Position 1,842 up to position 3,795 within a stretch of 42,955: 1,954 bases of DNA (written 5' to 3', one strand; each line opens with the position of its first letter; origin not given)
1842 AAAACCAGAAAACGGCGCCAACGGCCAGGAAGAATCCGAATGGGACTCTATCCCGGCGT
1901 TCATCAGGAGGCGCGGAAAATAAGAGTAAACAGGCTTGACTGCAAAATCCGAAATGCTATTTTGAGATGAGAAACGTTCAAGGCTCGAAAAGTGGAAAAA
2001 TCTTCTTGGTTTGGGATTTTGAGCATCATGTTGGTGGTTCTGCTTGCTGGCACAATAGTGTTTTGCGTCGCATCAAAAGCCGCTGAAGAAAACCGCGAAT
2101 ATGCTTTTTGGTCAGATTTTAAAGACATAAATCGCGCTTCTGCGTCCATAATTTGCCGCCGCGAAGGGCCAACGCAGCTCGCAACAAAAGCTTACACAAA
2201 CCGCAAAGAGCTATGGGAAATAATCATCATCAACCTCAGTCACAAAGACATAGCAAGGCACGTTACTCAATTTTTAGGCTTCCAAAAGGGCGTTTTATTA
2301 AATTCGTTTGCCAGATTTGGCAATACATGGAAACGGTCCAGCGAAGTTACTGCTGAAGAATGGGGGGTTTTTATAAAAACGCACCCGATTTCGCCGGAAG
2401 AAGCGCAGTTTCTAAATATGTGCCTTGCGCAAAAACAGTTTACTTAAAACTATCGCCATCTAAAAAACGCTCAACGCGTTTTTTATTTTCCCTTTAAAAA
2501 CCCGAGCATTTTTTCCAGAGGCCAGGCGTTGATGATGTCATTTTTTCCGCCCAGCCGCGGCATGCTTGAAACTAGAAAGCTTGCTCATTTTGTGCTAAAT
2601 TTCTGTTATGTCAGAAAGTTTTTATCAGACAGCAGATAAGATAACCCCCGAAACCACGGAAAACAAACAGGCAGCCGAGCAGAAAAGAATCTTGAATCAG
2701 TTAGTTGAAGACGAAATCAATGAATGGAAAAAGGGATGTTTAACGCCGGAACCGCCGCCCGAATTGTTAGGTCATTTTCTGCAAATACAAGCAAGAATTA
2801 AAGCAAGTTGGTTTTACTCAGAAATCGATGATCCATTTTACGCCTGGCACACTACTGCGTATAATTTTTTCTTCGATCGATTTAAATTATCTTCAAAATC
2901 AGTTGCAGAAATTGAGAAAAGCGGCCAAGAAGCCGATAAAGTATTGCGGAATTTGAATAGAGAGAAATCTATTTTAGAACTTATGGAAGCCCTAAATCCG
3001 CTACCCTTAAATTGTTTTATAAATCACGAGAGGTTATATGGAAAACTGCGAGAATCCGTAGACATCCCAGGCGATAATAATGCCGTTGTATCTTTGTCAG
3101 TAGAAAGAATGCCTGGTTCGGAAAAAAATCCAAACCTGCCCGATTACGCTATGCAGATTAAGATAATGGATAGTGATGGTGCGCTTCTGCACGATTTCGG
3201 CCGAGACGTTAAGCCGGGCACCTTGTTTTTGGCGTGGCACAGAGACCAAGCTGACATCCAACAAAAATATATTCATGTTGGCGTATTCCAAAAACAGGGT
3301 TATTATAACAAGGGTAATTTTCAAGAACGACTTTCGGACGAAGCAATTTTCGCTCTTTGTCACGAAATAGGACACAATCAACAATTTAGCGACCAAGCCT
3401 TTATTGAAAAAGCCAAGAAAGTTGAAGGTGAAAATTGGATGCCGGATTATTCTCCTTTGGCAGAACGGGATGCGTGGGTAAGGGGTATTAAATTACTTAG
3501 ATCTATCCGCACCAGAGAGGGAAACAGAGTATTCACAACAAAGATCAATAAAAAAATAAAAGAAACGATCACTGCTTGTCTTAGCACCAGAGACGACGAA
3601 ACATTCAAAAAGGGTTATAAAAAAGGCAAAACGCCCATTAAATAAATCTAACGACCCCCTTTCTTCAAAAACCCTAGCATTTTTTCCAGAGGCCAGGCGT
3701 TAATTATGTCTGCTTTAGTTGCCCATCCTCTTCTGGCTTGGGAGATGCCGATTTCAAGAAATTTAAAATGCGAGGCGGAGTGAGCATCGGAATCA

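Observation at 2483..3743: polX 3'-end relic flanking a 1.1-kb single-gene insert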

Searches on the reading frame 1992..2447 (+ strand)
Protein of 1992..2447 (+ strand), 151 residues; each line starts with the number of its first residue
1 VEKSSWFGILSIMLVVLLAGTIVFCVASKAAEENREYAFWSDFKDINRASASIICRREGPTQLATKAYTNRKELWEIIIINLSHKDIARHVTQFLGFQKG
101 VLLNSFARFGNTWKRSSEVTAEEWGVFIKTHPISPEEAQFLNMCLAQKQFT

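Call 5: search_protein_families(library=pfam, proteins=[window:1992-2447:+], max_evalue=0.1)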
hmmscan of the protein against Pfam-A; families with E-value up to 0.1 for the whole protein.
window:1992-2447:+ (151 aa): 1 family
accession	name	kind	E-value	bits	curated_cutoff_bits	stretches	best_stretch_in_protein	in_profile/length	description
PF02157.21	Man-6-P_recep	-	0.041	13.4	25.4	1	10-68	174-232/254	Mannose-6-phosphate receptor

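Call 48: search_protein_families(library=phrogs, proteins=[window:1992-2447:+], max_evalue=0.01)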
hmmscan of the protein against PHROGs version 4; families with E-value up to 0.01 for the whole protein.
window:1992-2447:+ (151 aa): 0 families

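Call 73: search_protein_families(library=ncbifam, proteins=[window:1992-2447:+], max_evalue=1)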
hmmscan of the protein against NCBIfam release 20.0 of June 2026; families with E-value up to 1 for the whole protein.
window:1992-2447:+ (151 aa): 1 family
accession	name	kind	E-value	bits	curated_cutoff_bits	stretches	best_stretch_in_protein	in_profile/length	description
TIGR02533.1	type_II_gspE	equivalog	0.11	11.2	630.25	1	11-87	367-442/486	type II secretion system ATPase GspE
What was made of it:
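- On Site-specific integrative element (att-type integration into a gene 3' end, e14/icd type): The only ORF is the HExxH protein, which has no family hit (calls 5, 48, 73).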

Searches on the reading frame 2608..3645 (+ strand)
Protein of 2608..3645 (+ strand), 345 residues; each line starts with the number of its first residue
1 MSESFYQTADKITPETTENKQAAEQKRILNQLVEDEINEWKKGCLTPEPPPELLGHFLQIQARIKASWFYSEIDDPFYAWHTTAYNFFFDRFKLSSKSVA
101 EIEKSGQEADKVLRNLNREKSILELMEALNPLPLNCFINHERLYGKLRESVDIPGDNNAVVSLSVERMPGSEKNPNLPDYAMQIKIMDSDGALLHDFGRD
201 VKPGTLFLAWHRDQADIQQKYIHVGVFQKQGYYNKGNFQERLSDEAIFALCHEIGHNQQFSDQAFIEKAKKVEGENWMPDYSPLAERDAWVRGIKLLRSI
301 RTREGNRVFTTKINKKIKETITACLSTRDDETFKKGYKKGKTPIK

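Call 5: search_protein_families(library=pfam, proteins=[window:2608-3645:+], max_evalue=0.1)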
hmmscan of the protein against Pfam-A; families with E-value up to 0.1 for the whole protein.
window:2608-3645:+ (345 aa): 0 families

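Call 8: find_homologous_proteins(query=window:2608-3645:+, max_evalue=0.001)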
Query window:2608-3645:+ (345 aa): 1 proteins with E <= 0.001 among 1482 candidates.
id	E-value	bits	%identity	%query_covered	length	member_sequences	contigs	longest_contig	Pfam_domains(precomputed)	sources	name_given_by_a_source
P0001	2.8e-150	518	65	99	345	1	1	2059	-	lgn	-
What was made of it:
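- Tried and rejected: The word-indexed search of 5.8 billion proteins found one homologue (call 8).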

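Call 9: find_encoding_contigs(protein=P0001, flank=10000)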
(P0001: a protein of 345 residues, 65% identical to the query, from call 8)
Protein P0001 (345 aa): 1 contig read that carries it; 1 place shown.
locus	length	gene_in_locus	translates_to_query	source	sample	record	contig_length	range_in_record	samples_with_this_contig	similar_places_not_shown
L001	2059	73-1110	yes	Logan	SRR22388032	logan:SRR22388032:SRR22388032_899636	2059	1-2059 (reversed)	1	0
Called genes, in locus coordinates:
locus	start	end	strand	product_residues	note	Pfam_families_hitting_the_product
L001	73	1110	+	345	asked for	-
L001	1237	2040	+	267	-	-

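Call 16: find_related_loci(query=A1, collection=genome_contigs, flank=6000)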
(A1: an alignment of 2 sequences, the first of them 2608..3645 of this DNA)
Query A1 (345 aa) in genome_contigs; peptide patterns used: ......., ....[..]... (x = any residue, [..] = any of these).
121 stretches matched a pattern, but none encodes a relative of the query by tblastn (E <= 1e-3).
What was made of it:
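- Tried and rejected: The genome_contigs scan with the HExxH alignment found none (call 16).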

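Call 24: search_protein_representatives(alignment_id=A1)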
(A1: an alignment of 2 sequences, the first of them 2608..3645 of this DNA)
Query: 2 sequences, 349 profile positions. Proteins with E-value up to 0.001 (for the whole library): 2; up to 1e-10: 2; up to 1e-30: 1. The best 2 are listed.
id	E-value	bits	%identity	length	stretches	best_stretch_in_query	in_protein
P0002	1.8e-55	205.0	-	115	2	61-154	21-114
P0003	3.6e-13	65.9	-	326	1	20-311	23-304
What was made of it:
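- Tried and rejected: The exhaustive profile search of 1.8 billion representatives found one fragment and one distant relative (call 24).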

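Call 25: predict_structure(alignment_id=A1)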
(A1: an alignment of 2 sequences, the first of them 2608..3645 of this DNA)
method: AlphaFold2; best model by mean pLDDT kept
length: 345 residues; sequences in the alignment: 2
mean_pLDDT: 38.4   pTM: 0.27
mean pLDDT of the five models: 38.4, 36.9, 35.6, 35.4, 34.3
residues with pLDDT >= 90: 0; 70-90: 0; 50-70: 69; < 50: 276
segments of 3 or more residues with pLDDT < 50: 1-26, 29-157, 159-187, 193-249, 279-291, 329-345
pLDDT, mean of each block of 10 residues (from residue 1): 26 36 45 39 32 29 25 25 27 27 34 32 33 26 31 42 43 41 48 45 30 26 27 27 45 55 59 52 44 56 62 58 53 34 27
secondary structure, 60 per line:
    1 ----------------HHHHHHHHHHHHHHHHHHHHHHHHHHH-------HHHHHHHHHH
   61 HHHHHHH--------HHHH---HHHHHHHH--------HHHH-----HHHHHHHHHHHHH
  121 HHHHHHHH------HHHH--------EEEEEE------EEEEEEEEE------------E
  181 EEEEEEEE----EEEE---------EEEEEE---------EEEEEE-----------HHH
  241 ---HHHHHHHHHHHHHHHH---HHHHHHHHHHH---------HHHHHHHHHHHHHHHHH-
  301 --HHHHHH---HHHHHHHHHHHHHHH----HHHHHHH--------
elements in order: H17-43 H51-67 H76-79 H83-90 H99-102 H108-128 H135-138 E147-152 E159-167 E180-188 E193-196 E206-211 E221-226 H244-259 H263-273 H283-299 H303-308 H312-326 H331-337
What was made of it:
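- On Zincin-type metallopeptidase (for the cargo protein): No family match was found, and the structure model is unusable (pLDDT 38, call 25).
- Tried and rejected: AlphaFold2 on a 2-sequence alignment gave pLDDT 38, so no fold search was run (call 25).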

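Call 27: find_encoding_contigs(protein=P0003, flank=10000)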
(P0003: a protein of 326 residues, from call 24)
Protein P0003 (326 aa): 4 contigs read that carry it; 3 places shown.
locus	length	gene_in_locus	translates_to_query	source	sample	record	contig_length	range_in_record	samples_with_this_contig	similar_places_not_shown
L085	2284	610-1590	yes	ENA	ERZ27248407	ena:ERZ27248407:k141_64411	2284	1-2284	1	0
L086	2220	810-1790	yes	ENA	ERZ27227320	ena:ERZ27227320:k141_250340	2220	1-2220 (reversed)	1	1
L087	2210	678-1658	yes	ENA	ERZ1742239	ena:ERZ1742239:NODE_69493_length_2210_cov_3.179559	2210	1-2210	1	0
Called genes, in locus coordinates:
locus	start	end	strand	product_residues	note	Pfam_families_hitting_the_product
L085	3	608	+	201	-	?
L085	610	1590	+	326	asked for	-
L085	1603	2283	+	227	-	?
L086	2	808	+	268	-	?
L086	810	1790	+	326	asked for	-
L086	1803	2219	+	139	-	?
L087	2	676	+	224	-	?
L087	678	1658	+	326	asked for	-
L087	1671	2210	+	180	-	?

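Call 28: find_encoding_contigs(protein=P0002, flank=10000)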
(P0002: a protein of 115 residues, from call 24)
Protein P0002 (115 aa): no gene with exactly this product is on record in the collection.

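Call 48: search_protein_families(library=phrogs, proteins=[window:2608-3645:+, P0003, L001:1237-2040:+, L085:3-608:+, L085:1603-2283:+, L086:2-808:+], max_evalue=0.01)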
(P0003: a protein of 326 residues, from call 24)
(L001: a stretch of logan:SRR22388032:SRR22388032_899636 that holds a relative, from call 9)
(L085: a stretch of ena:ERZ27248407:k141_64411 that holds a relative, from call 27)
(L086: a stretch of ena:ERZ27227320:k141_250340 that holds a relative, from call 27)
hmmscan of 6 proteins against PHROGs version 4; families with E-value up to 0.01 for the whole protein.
window:2608-3645:+ (345 aa): 0 families

P0003 (326 aa): 0 families

L001:1237-2040:+ (267 aa): 0 families

L085:3-608:+ (201 aa): 1 family
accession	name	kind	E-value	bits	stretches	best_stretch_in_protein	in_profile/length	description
phrog_19793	-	unknown function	1.2e-89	301.7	1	1-201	139-338/339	-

L085:1603-2283:+ (227 aa): 1 family
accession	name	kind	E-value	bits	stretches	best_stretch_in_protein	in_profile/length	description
phrog_21682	-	unknown function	1.7e-65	222.5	1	1-227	1-227/798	-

L086:2-808:+ (268 aa): 1 family
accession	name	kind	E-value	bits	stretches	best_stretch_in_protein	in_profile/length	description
phrog_19793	-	unknown function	1.4e-110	370.6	1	12-268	83-338/339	-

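Call 49: search_protein_families(library=pfam, proteins=[P0003, L001:1237-2040:+, L085:3-608:+, L085:1603-2283:+, L086:2-808:+], max_evalue=0.01)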
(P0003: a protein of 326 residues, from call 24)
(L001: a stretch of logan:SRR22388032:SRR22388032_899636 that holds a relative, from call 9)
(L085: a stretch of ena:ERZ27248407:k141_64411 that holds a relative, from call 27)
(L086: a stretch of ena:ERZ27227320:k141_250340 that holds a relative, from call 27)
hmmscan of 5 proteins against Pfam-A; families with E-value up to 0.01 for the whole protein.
P0003 (326 aa): 0 families

L001:1237-2040:+ (267 aa): 0 families

L085:3-608:+ (201 aa): 2 families
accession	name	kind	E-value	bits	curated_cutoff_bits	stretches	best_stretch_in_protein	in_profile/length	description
PF01409.25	tRNA-synt_2d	-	4.8e-81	272.3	19.8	1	1-201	48-246/246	tRNA synthetases class II core domain (F)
PF00152.25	tRNA-synt_2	-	0.0044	16.6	25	0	170-188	281-299/308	tRNA synthetases class II (D, K and N)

L085:1603-2283:+ (227 aa): 1 family
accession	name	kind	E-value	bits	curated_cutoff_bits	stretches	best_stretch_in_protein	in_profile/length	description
PF01588.26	tRNA_bind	-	3.1e-21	75.7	27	1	45-145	1-95/96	Putative tRNA binding domain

L086:2-808:+ (268 aa): 2 families
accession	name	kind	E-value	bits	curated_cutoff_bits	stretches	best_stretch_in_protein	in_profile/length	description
PF01409.25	tRNA-synt_2d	-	2e-96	322.7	19.8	1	22-268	2-246/246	tRNA synthetases class II core domain (F)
PF00152.25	tRNA-synt_2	-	0.0077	15.8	25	0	237-255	281-299/308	tRNA synthetases class II (D, K and N)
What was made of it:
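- The distant relative P0003 sits between pheS and pheT with no relic at all (calls 27, 49). The distant homologue P0003 is wedged between pheS and pheT with gaps of 1 and 12 nt, which looks like an intergenic invader (calls 27, 49).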

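Call 72: search_solved_structures(query=A5, max_evalue=10, show_alignments=2)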
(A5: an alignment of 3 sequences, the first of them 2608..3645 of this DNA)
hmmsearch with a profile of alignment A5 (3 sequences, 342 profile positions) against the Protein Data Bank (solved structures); distinct sequences matched with E-value up to 10: 1.
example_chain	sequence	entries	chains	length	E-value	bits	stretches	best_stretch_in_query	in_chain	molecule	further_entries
9i5v_k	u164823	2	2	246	1.3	11.5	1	101-166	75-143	Small ribosomal subunit protein uS3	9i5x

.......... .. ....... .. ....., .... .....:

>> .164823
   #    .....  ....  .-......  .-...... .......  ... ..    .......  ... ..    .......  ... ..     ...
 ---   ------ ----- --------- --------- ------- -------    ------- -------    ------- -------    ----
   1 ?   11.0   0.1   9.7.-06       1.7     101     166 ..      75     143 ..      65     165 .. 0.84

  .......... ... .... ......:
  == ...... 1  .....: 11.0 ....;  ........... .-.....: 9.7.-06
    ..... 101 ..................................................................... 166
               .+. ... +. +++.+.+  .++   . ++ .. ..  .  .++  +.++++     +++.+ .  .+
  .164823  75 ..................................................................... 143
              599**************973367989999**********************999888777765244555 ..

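Call 73: search_protein_families(library=ncbifam, proteins=[window:2608-3645:+, P0003, L001:1237-2040:+], max_evalue=1)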
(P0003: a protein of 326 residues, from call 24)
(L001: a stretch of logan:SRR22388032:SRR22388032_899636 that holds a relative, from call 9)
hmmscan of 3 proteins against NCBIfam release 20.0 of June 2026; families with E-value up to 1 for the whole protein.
window:2608-3645:+ (345 aa): 0 families

P0003 (326 aa): 2 families
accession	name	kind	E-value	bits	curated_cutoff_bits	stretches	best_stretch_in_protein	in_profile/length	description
NF033175.1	fuso_auto_Nterm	subfamily_domain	0.057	13.5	55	1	21-72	41-91/120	autotransporter-associated N-terminal domain-containing protein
NF033227.0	Fur_reg_FbpB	equivalog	0.06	13.3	60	1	27-61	5-34/43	Fur-regulated basic protein FbpB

L001:1237-2040:+ (267 aa): 1 family
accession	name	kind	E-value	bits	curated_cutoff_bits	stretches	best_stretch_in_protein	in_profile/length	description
NF006306.0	PRK08506.1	equivalog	0.095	11.3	596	1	50-109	225-284/472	replicative DNA helicase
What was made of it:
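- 2608..3645 (+): Cargo gene: 345-aa orphan protein with a conserved HEIGH…ER(D/N)AW.RG motif, convergent with polX. No family in Pfam, PHROGs or NCBIfam and no PDB sequence match (calls 5, 48, 72, 73).
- Tried and rejected: Pfam, PHROGs, NCBIfam and a PDB profile search gave nothing (calls 5, 48, 72, 73).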
